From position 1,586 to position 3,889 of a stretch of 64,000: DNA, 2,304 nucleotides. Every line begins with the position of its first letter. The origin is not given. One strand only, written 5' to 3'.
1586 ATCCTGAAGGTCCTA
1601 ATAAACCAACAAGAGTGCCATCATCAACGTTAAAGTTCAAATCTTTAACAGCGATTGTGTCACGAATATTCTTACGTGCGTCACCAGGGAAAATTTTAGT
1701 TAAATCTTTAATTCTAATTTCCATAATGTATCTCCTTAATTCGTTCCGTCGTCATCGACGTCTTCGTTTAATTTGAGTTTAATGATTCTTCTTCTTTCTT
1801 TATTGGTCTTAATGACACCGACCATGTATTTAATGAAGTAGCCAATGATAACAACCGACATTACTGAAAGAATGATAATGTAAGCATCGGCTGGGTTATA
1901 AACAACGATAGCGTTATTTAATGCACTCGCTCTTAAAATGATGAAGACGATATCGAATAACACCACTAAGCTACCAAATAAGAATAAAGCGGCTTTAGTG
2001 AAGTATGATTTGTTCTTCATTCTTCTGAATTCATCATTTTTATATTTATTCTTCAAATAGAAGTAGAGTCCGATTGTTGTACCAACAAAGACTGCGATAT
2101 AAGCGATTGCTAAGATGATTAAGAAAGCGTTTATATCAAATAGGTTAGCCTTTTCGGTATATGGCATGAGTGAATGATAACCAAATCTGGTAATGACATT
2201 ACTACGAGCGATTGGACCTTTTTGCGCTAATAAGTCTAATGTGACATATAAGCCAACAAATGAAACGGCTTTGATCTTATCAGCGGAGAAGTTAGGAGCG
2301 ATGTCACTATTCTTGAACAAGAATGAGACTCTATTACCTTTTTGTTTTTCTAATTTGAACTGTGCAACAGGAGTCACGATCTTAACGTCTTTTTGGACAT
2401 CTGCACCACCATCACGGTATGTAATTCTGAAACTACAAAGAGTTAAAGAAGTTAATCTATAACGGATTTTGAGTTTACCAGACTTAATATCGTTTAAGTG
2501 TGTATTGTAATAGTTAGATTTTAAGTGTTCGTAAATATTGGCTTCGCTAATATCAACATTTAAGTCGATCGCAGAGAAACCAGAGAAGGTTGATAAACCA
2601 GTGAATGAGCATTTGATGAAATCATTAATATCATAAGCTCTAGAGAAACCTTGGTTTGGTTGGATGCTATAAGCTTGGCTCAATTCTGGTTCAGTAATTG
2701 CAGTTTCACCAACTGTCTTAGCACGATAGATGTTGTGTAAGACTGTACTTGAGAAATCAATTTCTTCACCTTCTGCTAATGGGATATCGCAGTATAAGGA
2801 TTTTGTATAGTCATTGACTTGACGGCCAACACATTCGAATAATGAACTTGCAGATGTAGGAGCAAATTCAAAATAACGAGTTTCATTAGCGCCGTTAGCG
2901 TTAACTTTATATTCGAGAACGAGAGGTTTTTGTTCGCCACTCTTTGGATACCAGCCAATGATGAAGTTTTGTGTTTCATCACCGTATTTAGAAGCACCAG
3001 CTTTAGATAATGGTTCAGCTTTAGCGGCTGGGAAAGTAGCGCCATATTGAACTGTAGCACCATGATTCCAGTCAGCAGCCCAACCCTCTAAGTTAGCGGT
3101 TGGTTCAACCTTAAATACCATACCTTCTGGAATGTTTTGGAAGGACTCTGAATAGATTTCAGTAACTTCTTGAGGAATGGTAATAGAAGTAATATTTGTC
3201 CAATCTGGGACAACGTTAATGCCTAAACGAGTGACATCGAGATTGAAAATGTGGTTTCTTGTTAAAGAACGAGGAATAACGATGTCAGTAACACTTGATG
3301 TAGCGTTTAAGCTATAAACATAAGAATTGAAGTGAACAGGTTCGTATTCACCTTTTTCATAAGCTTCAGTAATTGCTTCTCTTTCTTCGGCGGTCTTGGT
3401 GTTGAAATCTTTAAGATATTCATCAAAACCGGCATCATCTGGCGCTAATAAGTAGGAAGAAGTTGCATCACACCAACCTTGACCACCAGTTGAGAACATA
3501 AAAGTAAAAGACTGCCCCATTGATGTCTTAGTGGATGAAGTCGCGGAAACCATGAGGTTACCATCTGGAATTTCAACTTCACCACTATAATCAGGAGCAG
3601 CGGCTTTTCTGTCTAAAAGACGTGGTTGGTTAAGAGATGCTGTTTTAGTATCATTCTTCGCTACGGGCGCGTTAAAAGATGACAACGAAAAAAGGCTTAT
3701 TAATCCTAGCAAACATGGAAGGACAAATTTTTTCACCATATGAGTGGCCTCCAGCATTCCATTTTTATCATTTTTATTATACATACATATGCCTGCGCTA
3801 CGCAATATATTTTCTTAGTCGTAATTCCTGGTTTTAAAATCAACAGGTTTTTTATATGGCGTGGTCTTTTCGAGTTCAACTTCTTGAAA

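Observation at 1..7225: Apparent operon: phosphatase lipoprotein, two RDD membrane proteins, a 667-aa surface protein and an insertion-bearing MalK-like ABC ATPase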

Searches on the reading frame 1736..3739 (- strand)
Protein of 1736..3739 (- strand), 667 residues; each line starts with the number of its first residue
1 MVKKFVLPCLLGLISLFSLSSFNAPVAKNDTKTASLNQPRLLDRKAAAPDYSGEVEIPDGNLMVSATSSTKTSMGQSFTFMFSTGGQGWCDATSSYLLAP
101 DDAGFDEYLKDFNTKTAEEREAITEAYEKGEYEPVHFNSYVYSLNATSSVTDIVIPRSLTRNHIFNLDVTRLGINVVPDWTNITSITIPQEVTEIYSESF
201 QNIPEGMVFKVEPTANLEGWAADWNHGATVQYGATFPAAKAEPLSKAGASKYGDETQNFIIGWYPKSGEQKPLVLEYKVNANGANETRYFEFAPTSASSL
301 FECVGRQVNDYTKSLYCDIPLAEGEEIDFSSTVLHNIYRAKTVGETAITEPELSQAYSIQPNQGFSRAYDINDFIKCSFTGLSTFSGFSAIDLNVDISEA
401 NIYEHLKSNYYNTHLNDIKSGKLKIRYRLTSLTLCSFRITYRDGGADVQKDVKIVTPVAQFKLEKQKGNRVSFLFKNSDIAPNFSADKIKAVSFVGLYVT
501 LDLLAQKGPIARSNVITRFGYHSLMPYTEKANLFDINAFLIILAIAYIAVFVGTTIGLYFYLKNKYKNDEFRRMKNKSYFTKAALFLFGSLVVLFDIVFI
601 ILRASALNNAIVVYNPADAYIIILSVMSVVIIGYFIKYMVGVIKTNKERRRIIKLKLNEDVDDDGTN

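Call 8: search_protein_families(library=pfam, proteins=[window:1736-3739:-], max_evalue=0.01)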
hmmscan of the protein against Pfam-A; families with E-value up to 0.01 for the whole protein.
window:1736-3739:- (667 aa): 0 families
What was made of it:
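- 1736..3739 (-): Surface protein, 667 aa: signal peptide, beta-rich ectodomain at about 47-535 with a short BspA-type LRR-like stretch, three C-terminal TM helices, conserved cytoplasmic loop and tail. No Pfam family (call 8).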

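Call 9: search_protein_families(library=ncbifam, proteins=[window:1736-3739:-], max_evalue=0.01)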
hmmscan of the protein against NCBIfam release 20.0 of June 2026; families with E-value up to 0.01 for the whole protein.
window:1736-3739:- (667 aa): 1 family
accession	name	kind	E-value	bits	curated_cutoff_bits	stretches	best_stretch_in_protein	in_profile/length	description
NF045937.1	MSC_0624_12TM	equivalog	0.0044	15.6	70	1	531-647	197-312/445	MSC_0624 family F1-like ATPase-associated membrane protein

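Call 10: find_encoding_contigs(protein=window:1736-3739:-, flank=10000, max_places=6)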
Protein window:1736-3739:- (667 aa): no gene with exactly this product is on record in the collection.

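Call 15: find_homologous_proteins(query=window:1736-3739:-, max_evalue=0.001)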
Query window:1736-3739:- (667 aa): 63 proteins with E <= 0.001 among 8000 candidates.
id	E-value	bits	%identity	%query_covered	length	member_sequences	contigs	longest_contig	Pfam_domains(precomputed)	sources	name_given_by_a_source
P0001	0.0e+0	1497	100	100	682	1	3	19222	-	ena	-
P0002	0.0e+0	1489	99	100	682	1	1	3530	-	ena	-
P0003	0.0e+0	1486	99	100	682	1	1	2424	-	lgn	-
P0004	0.0e+0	1478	98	100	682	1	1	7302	-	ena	-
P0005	0.0e+0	1471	97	100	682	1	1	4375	-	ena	-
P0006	0.0e+0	1447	96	100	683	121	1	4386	-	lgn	-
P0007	0.0e+0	1444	96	100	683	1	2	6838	-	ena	-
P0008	0.0e+0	1441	95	100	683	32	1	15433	-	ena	-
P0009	0.0e+0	1401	93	100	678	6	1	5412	-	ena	-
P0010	0.0e+0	1401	93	100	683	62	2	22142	-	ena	-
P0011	0.0e+0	1393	92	100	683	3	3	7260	-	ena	-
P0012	0.0e+0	1307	85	100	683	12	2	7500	-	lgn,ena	-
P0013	0.0e+0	1267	84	100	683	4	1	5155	-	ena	-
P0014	0.0e+0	1263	82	100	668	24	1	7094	-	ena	-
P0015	0.0e+0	1229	84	100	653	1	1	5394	-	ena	-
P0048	8.9e-245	832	58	99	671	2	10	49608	-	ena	-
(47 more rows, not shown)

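Call 16: find_encoding_contigs(protein=P0001, flank=10000, max_places=4)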
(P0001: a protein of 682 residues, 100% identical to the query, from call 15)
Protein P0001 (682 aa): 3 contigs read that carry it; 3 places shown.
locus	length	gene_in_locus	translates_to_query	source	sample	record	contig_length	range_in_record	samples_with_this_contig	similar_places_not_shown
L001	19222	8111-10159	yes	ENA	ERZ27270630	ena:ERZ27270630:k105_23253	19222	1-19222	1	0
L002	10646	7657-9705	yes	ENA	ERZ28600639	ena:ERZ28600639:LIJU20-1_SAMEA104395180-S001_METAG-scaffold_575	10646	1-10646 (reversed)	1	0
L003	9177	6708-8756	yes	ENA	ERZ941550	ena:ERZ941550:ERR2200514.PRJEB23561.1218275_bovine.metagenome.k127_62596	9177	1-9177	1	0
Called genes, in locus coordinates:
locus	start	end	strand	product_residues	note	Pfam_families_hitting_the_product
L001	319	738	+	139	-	PF00164:Ribosom_S12_S23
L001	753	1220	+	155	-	PF00177:Ribosomal_S7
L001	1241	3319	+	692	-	PF00009:GTP_EFTU, PF03144:GTP_EFTU_D2, PF22042:EF-G_D2, PF14492:EFG_III, PF16658:RF3_C, PF03764:EFG_IV, PF00679:EFG_C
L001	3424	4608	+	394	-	PF00009:GTP_EFTU, PF03144:GTP_EFTU_D2, PF03143:GTP_EFTU_D3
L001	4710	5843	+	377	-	PF13350:Y_phosphatase3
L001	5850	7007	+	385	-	PF06271:RDD (faint)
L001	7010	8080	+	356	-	PF06271:RDD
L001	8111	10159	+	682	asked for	-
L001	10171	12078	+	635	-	PF00005:ABC_tran, PF13304:AAA_21 (faint), PF00005:ABC_tran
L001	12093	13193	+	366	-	PF00528:BPD_transp_1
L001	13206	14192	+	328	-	PF00528:BPD_transp_1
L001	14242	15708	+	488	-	PF01547:SBP_bac_1, PF13416:SBP_bac_8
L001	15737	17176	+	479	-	PF13416:SBP_bac_8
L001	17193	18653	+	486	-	PF00565:SNase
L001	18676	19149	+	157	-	-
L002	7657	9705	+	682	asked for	-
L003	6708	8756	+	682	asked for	-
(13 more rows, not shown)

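Call 17: find_encoding_contigs(protein=P0048, flank=10000, max_places=3)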
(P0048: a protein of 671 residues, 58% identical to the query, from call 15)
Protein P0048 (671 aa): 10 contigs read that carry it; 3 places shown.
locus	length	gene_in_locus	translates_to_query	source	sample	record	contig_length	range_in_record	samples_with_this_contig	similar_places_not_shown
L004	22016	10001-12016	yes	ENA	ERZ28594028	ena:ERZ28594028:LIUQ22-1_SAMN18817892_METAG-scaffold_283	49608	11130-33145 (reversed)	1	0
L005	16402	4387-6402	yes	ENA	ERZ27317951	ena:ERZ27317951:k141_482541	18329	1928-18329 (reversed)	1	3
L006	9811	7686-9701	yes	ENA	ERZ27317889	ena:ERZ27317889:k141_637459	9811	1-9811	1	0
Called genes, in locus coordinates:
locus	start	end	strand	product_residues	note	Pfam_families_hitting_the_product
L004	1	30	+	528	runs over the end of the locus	-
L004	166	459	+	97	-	-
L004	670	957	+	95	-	PF05015:HigB-like_toxin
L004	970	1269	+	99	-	PF01381:HTH_3 (weak)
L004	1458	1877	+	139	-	PF00164:Ribosom_S12_S23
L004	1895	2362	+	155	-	PF00177:Ribosomal_S7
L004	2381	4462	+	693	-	PF00009:GTP_EFTU, PF03144:GTP_EFTU_D2, PF22042:EF-G_D2, PF14492:EFG_III, PF16658:RF3_C (weak), PF03764:EFG_IV, PF00679:EFG_C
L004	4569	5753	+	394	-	PF00009:GTP_EFTU, PF03144:GTP_EFTU_D2, PF03143:GTP_EFTU_D3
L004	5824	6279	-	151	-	PF13470:PIN_3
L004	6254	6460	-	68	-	PF02604:PhdYeFM_antitox (weak)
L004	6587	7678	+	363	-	PF00041:fn3 (weak), PF13350:Y_phosphatase3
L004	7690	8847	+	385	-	PF06271:RDD (faint)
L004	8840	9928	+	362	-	PF06271:RDD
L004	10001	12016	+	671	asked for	-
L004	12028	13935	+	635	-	PF00005:ABC_tran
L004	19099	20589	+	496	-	PF00565:SNase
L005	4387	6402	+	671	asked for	-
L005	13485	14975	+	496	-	PF00565:SNase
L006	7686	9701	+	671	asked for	-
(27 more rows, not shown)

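Call 21: find_related_loci(query=A1, collection=genome_contigs, flank=10000)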
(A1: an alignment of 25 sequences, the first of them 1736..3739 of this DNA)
Query A1 (667 aa) in genome_contigs; peptide patterns used: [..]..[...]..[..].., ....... (x = any residue, [..] = any of these).
569 stretches matched a pattern; 39 encode a relative of the query (tblastn E <= 1e-3); 39 distinct loci.
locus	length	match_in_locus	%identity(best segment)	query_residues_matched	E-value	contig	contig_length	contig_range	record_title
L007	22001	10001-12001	97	1-667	0e+0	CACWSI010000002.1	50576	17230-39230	MAG: uncultured Erysipelotrichaceae bacterium isolate RUG10878 genome assembly, contig: RUG10878_asm_2, whole genome sho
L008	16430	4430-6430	97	1-667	0e+0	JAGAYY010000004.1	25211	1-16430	MAG: Bacilli bacterium isolate RGIG8901 Water_deer_Omasum.Co__c20656, whole genome shotgun sequence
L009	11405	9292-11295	96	1-667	0e+0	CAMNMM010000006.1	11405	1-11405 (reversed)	MAG: uncultured Bacillales bacterium isolate SRR873597_bin.171_metaWRAP_v1.3_MAG genome assembly, contig: NODE.15341_len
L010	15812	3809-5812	96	1-667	0e+0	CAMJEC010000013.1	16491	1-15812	MAG: uncultured Bacillales bacterium isolate SRR12081300_bin.59_metaWRAP_v1.3_MAG genome assembly, contig: ERZ12289770.5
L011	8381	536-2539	93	1-667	0e+0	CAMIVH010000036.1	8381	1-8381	MAG: uncultured Bacillales bacterium isolate SRR12081303_bin.29_metaWRAP_v1.3_MAG genome assembly, contig: ERZ12289767.1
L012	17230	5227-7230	82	1-667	0e+0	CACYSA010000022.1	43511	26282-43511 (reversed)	MAG: uncultured Erysipelotrichaceae bacterium isolate RUG12224 genome assembly, contig: RUG12224_asm_22, whole genome sh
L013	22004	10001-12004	82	1-667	0e+0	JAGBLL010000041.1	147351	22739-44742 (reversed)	MAG: Bacilli bacterium isolate RGIG9223 Water_deer_Rumen-2__c181558, whole genome shotgun sequence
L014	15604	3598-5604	67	1-667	0e+0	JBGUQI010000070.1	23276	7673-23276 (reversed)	MAG: Bacilli bacterium isolate ruminal_MAG_143 ruminal_MAG_143_contig_0070, whole genome shotgun sequence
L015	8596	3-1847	93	49-667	0e+0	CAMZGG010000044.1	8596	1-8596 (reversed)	MAG TPA_asm: uncultured Bacillales bacterium isolate SRR10912533_bin.71_metaWRAP_v1.3_MAG genome assembly, contig: ERZ14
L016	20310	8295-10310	58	1-667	0e+0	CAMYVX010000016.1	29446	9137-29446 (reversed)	MAG TPA_asm: uncultured Bacillales bacterium isolate SRR10912535_bin.26_metaWRAP_v1.3_MAG genome assembly, contig: ERZ14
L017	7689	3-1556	67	157-666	0e+0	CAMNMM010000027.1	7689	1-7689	MAG: uncultured Bacillales bacterium isolate SRR873597_bin.171_metaWRAP_v1.3_MAG genome assembly, contig: NODE.27544_len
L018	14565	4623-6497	46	59-666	2e-162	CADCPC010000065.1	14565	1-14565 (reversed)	MAG: uncultured Erysipelotrichaceae bacterium isolate RUG14851 genome assembly, contig: RUG14851_asm_65, whole genome sh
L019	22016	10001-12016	42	3-666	2e-157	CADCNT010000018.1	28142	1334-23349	MAG: uncultured Erysipelotrichaceae bacterium isolate RUG14810 genome assembly, contig: RUG14810_asm_18, whole genome sh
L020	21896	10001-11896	39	44-667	6e-138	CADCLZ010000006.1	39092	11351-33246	MAG: uncultured Erysipelotrichaceae bacterium isolate RUG14760 genome assembly, contig: RUG14760_asm_6, whole genome sho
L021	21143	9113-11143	31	2-666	2e-94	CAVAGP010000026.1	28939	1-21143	Faecalibacillus sp. isolate H07605-L1_cleanbin_000015 genome assembly, contig: Spades_H07605-L1_contig_551, whole genome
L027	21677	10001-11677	33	128-666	2e-80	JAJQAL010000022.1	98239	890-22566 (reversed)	MAG: Coprobacillus sp. isolate BH.B1_4 NODE_6_length_98239_cov_126.438748, whole genome shotgun sequence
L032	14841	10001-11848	34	134-666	2e-56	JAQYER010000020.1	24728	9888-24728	MAG: Bacillales bacterium isolate SUG1798 k141_3450997, whole genome shotgun sequence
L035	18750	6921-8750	30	129-667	4e-64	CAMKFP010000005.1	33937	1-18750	MAG: uncultured Bacillales bacterium isolate SRR12081297_bin.41_metaWRAP_v1.3_MAG genome assembly, contig: ERZ12289777.1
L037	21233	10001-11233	29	258-667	2e-40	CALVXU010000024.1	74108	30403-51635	MAG: uncultured Bacilli bacterium isolate E21__bin313 genome assembly, contig: E21__k127_4583946, whole genome shotgun s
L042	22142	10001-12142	36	6-667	2e-119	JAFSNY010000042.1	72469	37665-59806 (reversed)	MAG: Bacilli bacterium isolate RGIG3315 Goat_Reticulum-5__c394407, whole genome shotgun sequence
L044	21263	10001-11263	30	259-666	3e-47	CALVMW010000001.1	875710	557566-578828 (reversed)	MAG: uncultured Bacilli bacterium isolate BRZ_BN__bin7 genome assembly, contig: BRZ_BN__NODE_1_length_875710_cov_206.206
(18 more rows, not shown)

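Call 25: search_protein_families(library=pfam, proteins=[L001:10171-12078:+, L001:12093-13193:+, L001:13206-14192:+, L001:14242-15708:+, L001:15737-17176:+, L001:17193-18653:+, L001:18676-19149:+], max_evalue=0.01)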
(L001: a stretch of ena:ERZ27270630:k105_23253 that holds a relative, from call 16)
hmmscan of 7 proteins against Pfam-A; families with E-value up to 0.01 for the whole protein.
L001:10171-12078:+ (635 aa): 3 families
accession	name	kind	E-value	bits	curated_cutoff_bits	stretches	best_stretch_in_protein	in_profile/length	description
PF00005.33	ABC_tran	-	2.4e-35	122.5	25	2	26-154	1-96/137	ABC transporter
PF13304.12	AAA_21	-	5e-05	24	27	0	338-475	171-301/304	AAA domain, putative AbiEii toxin, Type IV TA system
PF00503.26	G-alpha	-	0.00074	19.2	48.8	0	41-320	26-158/333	G-protein alpha subunit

L001:12093-13193:+ (366 aa): 1 family
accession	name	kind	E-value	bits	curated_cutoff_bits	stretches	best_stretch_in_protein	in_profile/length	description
PF00528.27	BPD_transp_1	-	2.5e-19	70.1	26.4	1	157-360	3-179/184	Binding-protein-dependent transport system inner membrane component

L001:13206-14192:+ (328 aa): 1 family
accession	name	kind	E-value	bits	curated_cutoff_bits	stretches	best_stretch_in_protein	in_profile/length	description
PF00528.27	BPD_transp_1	-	9.2e-16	58.5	26.4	1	133-320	6-181/184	Binding-protein-dependent transport system inner membrane component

L001:14242-15708:+ (488 aa): 2 families
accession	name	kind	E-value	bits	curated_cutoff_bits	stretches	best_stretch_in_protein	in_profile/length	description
PF13416.11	SBP_bac_8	-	4.2e-23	83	27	1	60-405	3-273/279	Bacterial extracellular solute-binding protein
PF01547.30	SBP_bac_1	-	2.7e-10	41.2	26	1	54-381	8-306/307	Bacterial extracellular solute-binding protein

L001:15737-17176:+ (479 aa): 1 family
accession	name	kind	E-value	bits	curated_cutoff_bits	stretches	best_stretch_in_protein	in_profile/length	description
PF13416.11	SBP_bac_8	-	1.9e-18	67.7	27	1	59-409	7-272/279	Bacterial extracellular solute-binding protein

L001:17193-18653:+ (486 aa): 1 family
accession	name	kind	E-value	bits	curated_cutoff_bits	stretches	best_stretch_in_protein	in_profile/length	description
PF00565.23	SNase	-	1.4e-09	38.8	21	1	94-212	3-104/107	Staphylococcal nuclease homologue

L001:18676-19149:+ (157 aa): 4 families
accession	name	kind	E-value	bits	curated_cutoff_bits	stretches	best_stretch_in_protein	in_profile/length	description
PF08271.17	Zn_Ribbon_TF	-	0.0014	18.6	29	0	35-48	19-32/43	TFIIB zinc-binding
PF11381.13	DUF3185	-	0.002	18.5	25.3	0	120-139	2-21/59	Protein of unknown function (DUF3185)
PF13347.12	MFS_2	-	0.0032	16.5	27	1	67-143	130-199/427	MFS/sugar transport protein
PF12773.13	DZR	-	0.0047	17.5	27.3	0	2-49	14-38/45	Double zinc ribbon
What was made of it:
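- On Type I ABC importer with MalK/UgpC-type ATPase (CUT1-like): They lie outside the window but on the near-identical contig L001 (calls 16, 25).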

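Call 26: find_homologous_proteins(query=L001:10483-11325:+, max_evalue=0.001)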
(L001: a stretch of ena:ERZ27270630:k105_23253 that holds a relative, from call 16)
Query L001:10483-11325:+ (281 aa): 21 proteins with E <= 0.001 among 1481 candidates.
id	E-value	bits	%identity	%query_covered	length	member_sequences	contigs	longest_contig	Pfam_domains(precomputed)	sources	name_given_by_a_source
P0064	1.2e-137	476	78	100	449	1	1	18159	PF00005.34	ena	-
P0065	3.8e-84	300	99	52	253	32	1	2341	PF00005.34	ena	-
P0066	6.9e-74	267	45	100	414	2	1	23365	PF00005.34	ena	-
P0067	2.2e-71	259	44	100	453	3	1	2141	PF00005.34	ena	-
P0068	9.3e-71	257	84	51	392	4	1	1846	PF00005.34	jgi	jgi:multiple sugar transport system ATP-binding protein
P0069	1.1e-69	253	45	100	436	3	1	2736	PF00005.34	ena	-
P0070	1.2e-68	250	51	80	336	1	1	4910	PF00005.34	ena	-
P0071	1.3e-67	246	100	43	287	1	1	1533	PF00005.34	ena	-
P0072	2.1e-67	246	42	100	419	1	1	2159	-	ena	-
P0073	3.3e-61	225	42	90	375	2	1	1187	PF00005.34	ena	-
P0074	3.0e-60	222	42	99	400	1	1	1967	PF00005.34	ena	-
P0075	1.4e-59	220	97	39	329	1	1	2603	-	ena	-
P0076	1.5e-54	204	59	60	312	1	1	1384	PF00005.34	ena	-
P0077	4.4e-54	202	46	78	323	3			PF00005.34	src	-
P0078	7.4e-51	191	38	100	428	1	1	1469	PF00005.34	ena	-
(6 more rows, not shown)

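Call 32: search_protein_families(library=pfam, proteins=[L018:317-2152:+, L019:6448-7662:+, L020:5875-6777:+, L021:5592-6800:+, L027:6244-7314:+, L032:7870-9372:+, L035:2192-3367:+, L037:6009-7313:+, L044:976-2841:+, L042:5283-7562:+], max_evalue=0.01)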
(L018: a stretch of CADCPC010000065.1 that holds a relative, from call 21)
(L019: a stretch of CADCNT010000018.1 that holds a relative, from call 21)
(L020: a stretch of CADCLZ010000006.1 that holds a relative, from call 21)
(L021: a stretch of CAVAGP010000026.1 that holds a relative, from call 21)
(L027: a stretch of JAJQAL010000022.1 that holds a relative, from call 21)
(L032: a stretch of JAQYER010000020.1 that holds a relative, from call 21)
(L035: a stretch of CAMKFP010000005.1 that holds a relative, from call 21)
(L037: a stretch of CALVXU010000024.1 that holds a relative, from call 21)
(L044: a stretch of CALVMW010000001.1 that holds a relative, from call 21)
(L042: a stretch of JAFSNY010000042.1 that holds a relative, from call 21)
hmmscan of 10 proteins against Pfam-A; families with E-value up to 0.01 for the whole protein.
L018:317-2152:+ (611 aa): 3 families
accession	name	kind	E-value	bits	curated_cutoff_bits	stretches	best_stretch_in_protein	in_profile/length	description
PF00149.33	Metallophos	-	1.6e-07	32.4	21.5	1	141-356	2-190/191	Calcineurin-like phosphoesterase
PF02872.23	5_nucleotid_C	-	0.00038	21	23.6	0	448-508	22-78/158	5'-nucleotidase, C-terminal domain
PF07523.18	Big_3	-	0.0056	17.4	21.2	0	67-129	6-68/68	Bacterial Ig-like domain (group 3)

L019:6448-7662:+ (404 aa): 3 families
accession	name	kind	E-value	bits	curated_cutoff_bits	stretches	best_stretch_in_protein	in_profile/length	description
PF04231.19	Endonuclease_1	-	1.1e-18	68.3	25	1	96-248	65-235/235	Endonuclease I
PF21461.3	HL_N-beta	-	8.5e-05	22.7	27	1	317-345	19-46/57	Hyaluronate lyase, N-terminal beta-sheet domain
PF02368.24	Big_2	-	0.00066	20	22.8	1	285-352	10-77/79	Bacterial Ig-like domain (group 2)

L020:5875-6777:+ (300 aa): 0 families

L021:5592-6800:+ (402 aa): 1 family
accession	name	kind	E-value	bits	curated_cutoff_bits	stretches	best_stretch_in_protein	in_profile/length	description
PF06271.18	RDD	-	1.5e-14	54.9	24.1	1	228-340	34-135/137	RDD family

L027:6244-7314:+ (356 aa): 1 family
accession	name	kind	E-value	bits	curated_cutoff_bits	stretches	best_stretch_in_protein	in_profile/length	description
PF02661.23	Fic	-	2.8e-09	38.1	24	1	108-218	2-93/93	Fic/DOC family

L032:7870-9372:+ (500 aa): 2 families
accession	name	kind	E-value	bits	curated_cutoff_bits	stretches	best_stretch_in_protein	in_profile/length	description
PF00149.33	Metallophos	-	1.1e-05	26.4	21.5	1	35-260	2-190/191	Calcineurin-like phosphoesterase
PF02872.23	5_nucleotid_C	-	0.00099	19.7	23.6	1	371-421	40-91/158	5'-nucleotidase, C-terminal domain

L035:2192-3367:+ (391 aa): 2 families
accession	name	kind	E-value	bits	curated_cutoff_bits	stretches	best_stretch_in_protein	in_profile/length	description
PF04231.19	Endonuclease_1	-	3.5e-23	83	25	2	170-245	155-235/235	Endonuclease I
PF02368.24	Big_2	-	3.3e-09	37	22.8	1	267-339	3-76/79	Bacterial Ig-like domain (group 2)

L037:6009-7313:+ (434 aa): 1 family
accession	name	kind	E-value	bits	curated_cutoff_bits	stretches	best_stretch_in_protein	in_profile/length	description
PF13289.12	SIR2_2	-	1.9e-13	51.2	24.5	1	272-384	2-107/141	SIR2-like domain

L044:976-2841:+ (621 aa): 1 family
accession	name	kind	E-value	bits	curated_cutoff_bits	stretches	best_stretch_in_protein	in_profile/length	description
PF07943.18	PBP5_C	-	0.0095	16.5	21.2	0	152-198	14-59/91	Penicillin-binding protein 5, C-terminal domain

L042:5283-7562:+ (759 aa): 2 families
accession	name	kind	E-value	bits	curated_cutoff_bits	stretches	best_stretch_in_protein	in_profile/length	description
PF00563.25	EAL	-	2.4e-62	210.8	31.3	1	502-737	4-236/236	EAL domain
PF00990.26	GGDEF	-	1.9e-14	54.2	23.8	1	338-477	1-158/161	Diguanylate cyclase, GGDEF domain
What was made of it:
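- It holds endonuclease I lipoproteins in L019 and L035 (call 32).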
